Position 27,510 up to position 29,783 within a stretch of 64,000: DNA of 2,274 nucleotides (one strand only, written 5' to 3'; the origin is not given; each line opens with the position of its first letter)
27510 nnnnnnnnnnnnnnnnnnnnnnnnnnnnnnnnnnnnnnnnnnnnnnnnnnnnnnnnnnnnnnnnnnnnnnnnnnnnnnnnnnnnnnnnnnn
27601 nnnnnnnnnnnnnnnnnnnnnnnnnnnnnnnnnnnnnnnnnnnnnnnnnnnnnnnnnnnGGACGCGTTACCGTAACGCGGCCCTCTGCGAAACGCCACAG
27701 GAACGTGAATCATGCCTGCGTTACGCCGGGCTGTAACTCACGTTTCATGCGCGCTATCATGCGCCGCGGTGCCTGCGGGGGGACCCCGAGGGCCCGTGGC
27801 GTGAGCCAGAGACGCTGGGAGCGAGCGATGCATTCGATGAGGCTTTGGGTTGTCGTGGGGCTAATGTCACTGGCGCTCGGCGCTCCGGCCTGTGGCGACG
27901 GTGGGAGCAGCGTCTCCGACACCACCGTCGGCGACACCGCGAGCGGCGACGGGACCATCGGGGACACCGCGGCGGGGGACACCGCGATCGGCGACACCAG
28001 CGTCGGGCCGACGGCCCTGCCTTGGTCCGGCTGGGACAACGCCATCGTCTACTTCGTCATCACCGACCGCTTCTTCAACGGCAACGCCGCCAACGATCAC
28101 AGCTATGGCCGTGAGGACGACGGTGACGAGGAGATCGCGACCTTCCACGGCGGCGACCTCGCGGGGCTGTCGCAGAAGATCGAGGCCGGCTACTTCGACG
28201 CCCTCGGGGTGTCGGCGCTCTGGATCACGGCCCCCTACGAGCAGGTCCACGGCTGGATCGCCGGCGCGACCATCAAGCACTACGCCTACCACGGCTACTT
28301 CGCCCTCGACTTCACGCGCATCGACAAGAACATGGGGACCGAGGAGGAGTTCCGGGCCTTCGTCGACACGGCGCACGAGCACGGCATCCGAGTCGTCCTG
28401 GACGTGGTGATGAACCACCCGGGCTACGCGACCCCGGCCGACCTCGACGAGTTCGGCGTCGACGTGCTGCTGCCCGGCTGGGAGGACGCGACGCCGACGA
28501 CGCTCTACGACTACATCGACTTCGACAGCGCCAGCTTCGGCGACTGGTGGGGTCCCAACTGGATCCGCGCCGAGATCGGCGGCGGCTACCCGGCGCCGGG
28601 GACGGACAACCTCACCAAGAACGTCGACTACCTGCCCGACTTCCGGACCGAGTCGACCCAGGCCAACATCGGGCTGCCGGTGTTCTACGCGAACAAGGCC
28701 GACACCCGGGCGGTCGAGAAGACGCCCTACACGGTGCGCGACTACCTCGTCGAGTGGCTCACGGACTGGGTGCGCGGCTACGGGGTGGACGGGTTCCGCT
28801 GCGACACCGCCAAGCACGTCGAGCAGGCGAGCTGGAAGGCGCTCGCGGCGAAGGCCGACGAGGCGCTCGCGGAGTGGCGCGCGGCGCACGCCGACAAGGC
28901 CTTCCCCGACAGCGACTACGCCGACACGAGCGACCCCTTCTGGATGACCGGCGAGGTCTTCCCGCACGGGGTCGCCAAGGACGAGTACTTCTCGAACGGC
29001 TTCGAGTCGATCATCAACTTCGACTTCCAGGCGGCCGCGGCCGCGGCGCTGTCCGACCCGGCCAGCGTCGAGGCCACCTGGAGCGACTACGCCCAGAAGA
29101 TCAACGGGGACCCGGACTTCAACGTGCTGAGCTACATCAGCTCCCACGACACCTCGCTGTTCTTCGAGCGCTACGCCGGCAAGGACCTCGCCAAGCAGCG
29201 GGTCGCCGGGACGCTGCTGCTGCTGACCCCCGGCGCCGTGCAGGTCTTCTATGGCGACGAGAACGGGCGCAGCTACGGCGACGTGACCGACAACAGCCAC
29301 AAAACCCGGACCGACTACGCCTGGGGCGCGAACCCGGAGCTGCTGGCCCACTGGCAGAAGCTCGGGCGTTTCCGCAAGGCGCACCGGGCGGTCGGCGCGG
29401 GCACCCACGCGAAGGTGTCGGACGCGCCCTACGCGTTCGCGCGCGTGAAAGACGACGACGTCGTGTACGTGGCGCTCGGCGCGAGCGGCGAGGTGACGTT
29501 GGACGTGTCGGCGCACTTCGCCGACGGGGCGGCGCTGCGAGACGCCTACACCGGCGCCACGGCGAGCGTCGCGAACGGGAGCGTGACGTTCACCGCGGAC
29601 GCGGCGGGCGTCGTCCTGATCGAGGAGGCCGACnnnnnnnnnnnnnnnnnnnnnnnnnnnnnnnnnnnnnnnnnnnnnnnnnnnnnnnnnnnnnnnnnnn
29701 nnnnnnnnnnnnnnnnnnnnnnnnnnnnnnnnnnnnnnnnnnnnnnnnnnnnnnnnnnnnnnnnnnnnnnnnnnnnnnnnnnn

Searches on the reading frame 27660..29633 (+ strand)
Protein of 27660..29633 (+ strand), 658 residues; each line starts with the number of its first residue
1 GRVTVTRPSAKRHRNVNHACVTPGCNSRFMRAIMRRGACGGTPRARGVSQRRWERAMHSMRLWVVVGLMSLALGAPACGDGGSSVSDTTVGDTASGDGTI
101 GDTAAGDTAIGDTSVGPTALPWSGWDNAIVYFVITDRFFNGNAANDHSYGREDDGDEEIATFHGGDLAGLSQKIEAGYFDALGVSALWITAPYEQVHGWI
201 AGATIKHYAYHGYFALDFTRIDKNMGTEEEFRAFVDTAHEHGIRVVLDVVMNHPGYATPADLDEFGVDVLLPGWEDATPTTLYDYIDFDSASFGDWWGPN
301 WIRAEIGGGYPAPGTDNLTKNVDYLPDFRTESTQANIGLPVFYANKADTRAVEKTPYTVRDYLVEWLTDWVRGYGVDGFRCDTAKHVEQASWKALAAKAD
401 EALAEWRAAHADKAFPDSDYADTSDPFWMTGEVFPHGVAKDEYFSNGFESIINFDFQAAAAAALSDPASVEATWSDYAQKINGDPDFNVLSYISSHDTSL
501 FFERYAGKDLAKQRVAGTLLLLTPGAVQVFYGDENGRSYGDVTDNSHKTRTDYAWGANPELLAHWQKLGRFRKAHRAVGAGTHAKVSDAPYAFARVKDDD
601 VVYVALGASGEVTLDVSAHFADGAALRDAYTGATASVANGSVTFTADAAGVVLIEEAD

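Call 18: search_protein_families(library=pfam, proteins=[window:27660-29633:+])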
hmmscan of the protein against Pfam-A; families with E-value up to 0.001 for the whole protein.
window:27660-29633:+ (658 aa): 1 family
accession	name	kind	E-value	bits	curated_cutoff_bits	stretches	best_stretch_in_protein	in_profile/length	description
PF00128.31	Alpha-amylase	-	3.4e-34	119.3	22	1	132-539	1-358/446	Alpha amylase, catalytic domain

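Call 50: find_related_loci(query=window:27828-29633:+, collection=metagenome_contigs, flank=4000)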
Query window:27828-29633:+ (602 aa) in metagenome_contigs; peptide patterns used: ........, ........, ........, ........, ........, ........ (x = any residue, [..] = any of these).
94 stretches matched a pattern; 13 encode a relative of the query (tblastn E <= 1e-3); 12 distinct loci.
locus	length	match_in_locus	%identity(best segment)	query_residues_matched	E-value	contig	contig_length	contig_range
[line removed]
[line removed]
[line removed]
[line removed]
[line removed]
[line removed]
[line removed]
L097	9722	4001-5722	43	69-599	4e-128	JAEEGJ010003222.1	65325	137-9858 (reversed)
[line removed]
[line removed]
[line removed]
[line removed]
